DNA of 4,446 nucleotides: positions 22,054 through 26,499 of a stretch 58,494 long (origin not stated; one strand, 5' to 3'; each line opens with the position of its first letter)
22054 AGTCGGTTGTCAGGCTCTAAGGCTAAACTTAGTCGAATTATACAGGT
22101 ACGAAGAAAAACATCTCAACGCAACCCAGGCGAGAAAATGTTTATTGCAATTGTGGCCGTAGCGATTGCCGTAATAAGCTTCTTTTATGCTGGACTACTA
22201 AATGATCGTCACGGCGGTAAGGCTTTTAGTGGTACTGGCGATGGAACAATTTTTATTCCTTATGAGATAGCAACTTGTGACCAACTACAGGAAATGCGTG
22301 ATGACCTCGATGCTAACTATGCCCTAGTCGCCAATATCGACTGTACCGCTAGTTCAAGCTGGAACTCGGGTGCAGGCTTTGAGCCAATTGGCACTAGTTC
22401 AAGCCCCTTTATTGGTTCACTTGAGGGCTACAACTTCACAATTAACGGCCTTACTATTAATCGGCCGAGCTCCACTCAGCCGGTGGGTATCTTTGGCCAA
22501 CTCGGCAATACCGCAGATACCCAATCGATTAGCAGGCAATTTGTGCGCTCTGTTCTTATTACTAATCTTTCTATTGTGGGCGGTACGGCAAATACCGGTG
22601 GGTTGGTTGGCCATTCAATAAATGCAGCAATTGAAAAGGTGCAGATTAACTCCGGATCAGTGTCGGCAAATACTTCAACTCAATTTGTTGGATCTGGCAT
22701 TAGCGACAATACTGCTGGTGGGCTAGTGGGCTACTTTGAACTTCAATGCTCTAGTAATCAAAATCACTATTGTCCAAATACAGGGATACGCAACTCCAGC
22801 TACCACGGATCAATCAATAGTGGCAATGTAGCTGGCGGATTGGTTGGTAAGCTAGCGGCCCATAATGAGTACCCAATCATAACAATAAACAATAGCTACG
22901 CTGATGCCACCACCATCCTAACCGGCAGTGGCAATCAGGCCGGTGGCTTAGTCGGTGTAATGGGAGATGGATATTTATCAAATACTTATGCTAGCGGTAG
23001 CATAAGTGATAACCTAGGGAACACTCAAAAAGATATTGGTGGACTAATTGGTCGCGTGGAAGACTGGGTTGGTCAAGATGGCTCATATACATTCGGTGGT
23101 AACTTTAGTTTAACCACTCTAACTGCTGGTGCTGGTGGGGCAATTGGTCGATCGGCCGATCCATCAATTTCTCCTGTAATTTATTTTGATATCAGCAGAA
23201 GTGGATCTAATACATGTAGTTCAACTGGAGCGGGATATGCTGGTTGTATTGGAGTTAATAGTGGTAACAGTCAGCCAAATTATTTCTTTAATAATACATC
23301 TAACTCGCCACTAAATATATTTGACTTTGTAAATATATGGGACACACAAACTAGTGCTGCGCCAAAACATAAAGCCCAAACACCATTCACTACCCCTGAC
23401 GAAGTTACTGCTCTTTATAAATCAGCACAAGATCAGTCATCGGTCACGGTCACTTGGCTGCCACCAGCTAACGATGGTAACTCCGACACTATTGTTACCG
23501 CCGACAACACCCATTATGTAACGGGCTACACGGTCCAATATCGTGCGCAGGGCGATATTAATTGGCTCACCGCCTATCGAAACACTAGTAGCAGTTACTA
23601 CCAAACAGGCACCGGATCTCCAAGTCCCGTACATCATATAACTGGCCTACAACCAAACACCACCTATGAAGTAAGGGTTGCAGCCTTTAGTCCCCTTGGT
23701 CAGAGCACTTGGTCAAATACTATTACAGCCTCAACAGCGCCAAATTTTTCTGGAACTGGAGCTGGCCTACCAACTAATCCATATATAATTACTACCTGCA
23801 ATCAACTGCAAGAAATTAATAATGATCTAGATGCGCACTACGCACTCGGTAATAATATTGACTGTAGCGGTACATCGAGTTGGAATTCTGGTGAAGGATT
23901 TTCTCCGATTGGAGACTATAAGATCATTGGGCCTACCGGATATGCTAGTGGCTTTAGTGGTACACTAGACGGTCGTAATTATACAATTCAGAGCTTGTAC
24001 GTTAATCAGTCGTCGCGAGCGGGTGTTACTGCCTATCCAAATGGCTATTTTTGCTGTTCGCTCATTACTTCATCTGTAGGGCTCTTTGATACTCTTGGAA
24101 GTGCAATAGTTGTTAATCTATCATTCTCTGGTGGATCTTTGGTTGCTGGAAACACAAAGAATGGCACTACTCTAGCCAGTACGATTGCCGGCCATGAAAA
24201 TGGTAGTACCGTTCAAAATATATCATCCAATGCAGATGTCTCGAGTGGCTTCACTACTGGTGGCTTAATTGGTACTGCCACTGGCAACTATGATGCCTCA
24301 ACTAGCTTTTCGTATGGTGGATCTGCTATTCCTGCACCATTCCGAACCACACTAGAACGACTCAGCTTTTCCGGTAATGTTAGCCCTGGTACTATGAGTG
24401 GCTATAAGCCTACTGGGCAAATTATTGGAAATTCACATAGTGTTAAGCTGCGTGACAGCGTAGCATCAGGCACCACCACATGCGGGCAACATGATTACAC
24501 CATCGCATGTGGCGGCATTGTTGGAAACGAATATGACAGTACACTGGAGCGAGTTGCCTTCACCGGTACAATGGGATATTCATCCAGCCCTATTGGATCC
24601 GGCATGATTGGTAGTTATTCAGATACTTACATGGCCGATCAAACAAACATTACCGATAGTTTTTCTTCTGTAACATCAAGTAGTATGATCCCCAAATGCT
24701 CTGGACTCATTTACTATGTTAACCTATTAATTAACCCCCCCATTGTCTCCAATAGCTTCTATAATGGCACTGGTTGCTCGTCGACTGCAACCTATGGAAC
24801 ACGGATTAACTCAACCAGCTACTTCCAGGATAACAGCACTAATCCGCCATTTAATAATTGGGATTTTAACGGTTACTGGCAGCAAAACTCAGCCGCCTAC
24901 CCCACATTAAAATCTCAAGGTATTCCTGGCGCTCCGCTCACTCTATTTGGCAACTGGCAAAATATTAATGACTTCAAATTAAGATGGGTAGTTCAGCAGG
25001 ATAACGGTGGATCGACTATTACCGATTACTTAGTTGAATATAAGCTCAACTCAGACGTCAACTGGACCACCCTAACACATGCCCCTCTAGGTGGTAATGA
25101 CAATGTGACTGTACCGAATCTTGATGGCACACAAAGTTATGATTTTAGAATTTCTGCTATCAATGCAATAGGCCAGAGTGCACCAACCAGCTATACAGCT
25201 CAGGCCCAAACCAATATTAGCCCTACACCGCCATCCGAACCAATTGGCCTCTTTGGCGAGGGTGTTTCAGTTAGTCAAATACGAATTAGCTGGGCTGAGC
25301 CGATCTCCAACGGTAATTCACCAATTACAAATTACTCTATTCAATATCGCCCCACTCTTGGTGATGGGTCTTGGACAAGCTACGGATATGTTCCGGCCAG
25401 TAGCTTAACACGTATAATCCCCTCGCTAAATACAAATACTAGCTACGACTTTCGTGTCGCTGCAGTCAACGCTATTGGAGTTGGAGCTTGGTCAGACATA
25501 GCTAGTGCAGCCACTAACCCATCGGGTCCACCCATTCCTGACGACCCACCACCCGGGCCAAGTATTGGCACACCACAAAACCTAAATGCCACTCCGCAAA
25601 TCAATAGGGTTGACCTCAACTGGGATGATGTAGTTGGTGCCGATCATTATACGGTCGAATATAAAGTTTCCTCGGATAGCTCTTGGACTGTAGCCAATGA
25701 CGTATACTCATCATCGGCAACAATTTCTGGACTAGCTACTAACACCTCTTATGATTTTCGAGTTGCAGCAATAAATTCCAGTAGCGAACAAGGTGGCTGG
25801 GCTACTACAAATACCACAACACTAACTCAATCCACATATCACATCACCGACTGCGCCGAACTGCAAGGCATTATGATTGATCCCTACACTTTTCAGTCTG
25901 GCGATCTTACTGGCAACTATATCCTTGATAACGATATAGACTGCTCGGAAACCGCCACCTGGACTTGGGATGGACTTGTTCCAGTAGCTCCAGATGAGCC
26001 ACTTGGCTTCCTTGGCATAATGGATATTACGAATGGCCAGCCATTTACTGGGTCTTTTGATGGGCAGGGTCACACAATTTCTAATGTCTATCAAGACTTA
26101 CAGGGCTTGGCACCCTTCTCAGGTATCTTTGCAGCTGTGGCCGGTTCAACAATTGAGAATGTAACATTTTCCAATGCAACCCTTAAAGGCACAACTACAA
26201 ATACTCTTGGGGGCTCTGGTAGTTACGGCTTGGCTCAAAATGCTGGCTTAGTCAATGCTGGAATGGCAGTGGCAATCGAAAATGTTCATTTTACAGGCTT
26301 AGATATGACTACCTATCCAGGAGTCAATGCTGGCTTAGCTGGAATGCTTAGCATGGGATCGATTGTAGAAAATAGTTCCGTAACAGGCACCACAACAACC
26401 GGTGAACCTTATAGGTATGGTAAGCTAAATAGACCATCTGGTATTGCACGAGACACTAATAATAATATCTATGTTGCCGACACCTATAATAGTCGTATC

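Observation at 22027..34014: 3,995-aa single-ORF fusion of a giant adhesin-like ectodomain to a histidine kinase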

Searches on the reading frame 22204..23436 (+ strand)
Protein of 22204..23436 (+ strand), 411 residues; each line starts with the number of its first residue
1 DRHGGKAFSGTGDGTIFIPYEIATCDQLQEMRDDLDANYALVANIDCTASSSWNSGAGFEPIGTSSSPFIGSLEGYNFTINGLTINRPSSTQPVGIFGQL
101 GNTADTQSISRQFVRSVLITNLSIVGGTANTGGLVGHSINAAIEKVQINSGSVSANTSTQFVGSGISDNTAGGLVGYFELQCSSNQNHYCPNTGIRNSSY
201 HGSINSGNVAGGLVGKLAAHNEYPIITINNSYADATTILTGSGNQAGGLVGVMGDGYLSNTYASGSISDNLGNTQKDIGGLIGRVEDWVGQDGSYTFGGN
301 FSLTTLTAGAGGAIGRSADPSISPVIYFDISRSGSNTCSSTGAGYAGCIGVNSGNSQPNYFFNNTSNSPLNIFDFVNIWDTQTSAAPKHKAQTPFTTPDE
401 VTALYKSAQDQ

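Call 19: search_protein_families(library=pfam, proteins=[window:22204-23436:+], max_evalue=1)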
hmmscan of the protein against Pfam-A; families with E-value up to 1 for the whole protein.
window:22204-23436:+ (411 aa): 0 families

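Call 63: search_solved_structures(query=window:22252-23403:+, max_evalue=1)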
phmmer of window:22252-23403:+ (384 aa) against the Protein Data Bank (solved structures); distinct sequences matched with E-value up to 1: 2.
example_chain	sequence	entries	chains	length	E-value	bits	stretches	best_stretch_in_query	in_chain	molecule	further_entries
5uju_A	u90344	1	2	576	0.24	13.9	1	106-203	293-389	NAD-dependent aldehyde dehydrogenase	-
9p1q_A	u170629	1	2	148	0.75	12.3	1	157-246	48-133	Ubiquitin-conjugating enzyme E2 E3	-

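Call 75: predict_structure(alignment_id=A2)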
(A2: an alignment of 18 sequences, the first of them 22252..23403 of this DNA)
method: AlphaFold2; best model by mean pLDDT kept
length: 384 residues; sequences in the alignment: 18
mean_pLDDT: 86.4   pTM: 0.89
mean pLDDT of the five models: 86.4, 85.4, 85.3, 84.9, 84.9
residues with pLDDT >= 90: 242; 70-90: 79; 50-70: 51; < 50: 12
segments of 3 or more residues with pLDDT < 50: 90-92, 145-149
pLDDT, mean of each block of 10 residues (from residue 1): 91 96 95 96 95 93 96 93 78 68 91 93 93 95 52 89 80 76 97 95 79 96 86 93 95 76 93 55 91 84 75 93 72 90 89 93 93 81 50
secondary structure, 60 per line:
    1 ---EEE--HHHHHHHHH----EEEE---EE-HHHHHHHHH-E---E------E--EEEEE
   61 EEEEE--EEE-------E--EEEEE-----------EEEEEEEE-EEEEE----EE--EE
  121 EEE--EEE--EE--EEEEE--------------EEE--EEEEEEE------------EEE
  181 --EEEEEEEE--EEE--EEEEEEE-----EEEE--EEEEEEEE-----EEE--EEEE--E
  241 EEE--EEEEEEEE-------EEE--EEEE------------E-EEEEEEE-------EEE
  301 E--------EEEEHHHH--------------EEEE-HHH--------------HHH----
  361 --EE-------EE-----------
elements in order: E4-6 H9-17 E22-25 H32-40 E56-65 E68-70 E81-85 E97-104 E106-110 E119-123 E126-128 E135-139 E154-156 E159-165 E178-180 E183-190 E193-195 E198-204 E210-213 E216-223 E229-231 E234-237 E240-243 E246-253 E261-263 E266-269 E284-290 E298-301 E310-313 H314-317 E332-335

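Call 78: fold_search(model_id=the predicted structure, library=pdb)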
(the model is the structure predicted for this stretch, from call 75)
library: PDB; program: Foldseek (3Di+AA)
matches with E <= 10: 125; with E <= 0.001: 3
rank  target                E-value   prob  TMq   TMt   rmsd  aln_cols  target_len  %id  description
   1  3n6z                  1.4e-05  1.00  0.45  0.50   4.7       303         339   18  Crystal structure of a putative immunoglobulin A1 protease (BACOVA_03286) from Bacteroides ovatus at 1.30 A resolution (released 2010-07-21)
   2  7uvl_P                1.1e-04  1.00  0.49  0.16   5.5       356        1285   15  IgA1 Protease with IgA1 substrate (released 2022-11-23)
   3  7uvk                  1.3e-04  1.00  0.48  0.16   6.0       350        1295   16  G. haemolysans IgA1 protease (released 2022-11-23)
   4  6xja_P                1.1e-03  1.00  0.46  0.15   5.8       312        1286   16  Streptococcus Pneumoniae IgA1 Protease with IgA1 substrate (released 2021-01-20)
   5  6xjb                  5.3e-03  1.00  0.47  0.16   5.3       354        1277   14  IgA1 Protease (released 2020-12-09)
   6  7jgj_A                1.5e-02  1.00  0.44  0.14   6.2       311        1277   14  IgA1 Protease in complex with neutralizing mAb (released 2020-12-09)
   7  7v6i_A                7.3e-02  0.18  0.19  0.14  15.7       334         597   10  Crystal structure of lacto-N-biosidase BsaX from Bifidobacterium saguini, lacto-N-biose complex (released 2022-02-09)
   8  5nxk_B                8.9e-02  0.18  0.21  0.24  15.9       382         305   12  L. reuteri 53608 SRRP (released 2018-03-21)
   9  2qxz_A                1.2e-01  0.21  0.21  0.23  13.0       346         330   13  pectate lyase R236F from Xanthomonas campestris (released 2008-03-04)
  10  2qx3_A                1.2e-01  0.15  0.20  0.22  13.3       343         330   13  Structure of pectate lyase II from Xanthomonas campestris pv. campestris str. ATCC 33913 (released 2008-03-04)
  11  8oq0                  1.4e-01  0.25  0.27  0.19  13.1       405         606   11  Crystal structure of tailspike depolymerase (APK09_gp48) from Acinetobacter phage APK09 (released 2023-05-31)
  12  5nxk_A                1.4e-01  0.20  0.23  0.27  15.2       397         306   12  L. reuteri 53608 SRRP (released 2018-03-21)
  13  3vmv                  1.7e-01  0.25  0.27  0.30  11.9       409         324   12  Crystal structure of pectate lyase Bsp165PelA from Bacillus sp. N165 (released 2012-07-25)
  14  4xkw_A                2.6e-01  0.15  0.23  0.17  12.8       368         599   12  Tailspike protein mutant D339N of E. coli bacteriophage HK620 in complex with pentasaccharide (released 2016-01-20)
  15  5nxk_C                4.7e-01  0.10  0.20  0.23  16.6       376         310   12  L. reuteri 53608 SRRP (released 2018-03-21)
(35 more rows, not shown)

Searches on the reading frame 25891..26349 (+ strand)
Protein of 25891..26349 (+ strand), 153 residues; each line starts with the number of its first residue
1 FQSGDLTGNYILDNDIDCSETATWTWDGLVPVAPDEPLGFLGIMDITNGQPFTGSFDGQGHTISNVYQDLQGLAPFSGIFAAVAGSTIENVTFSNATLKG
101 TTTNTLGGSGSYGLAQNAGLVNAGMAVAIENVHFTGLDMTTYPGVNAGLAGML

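Call 19: search_protein_families(library=pfam, proteins=[window:25891-26349:+], max_evalue=1)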
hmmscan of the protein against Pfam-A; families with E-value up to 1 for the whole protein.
window:25891-26349:+ (153 aa): 1 family
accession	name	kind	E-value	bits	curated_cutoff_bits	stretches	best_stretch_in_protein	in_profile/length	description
PF13576.12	Pentapeptide_3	-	0.13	13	27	0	83-102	23-42/48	Pentapeptide repeats (9 copies)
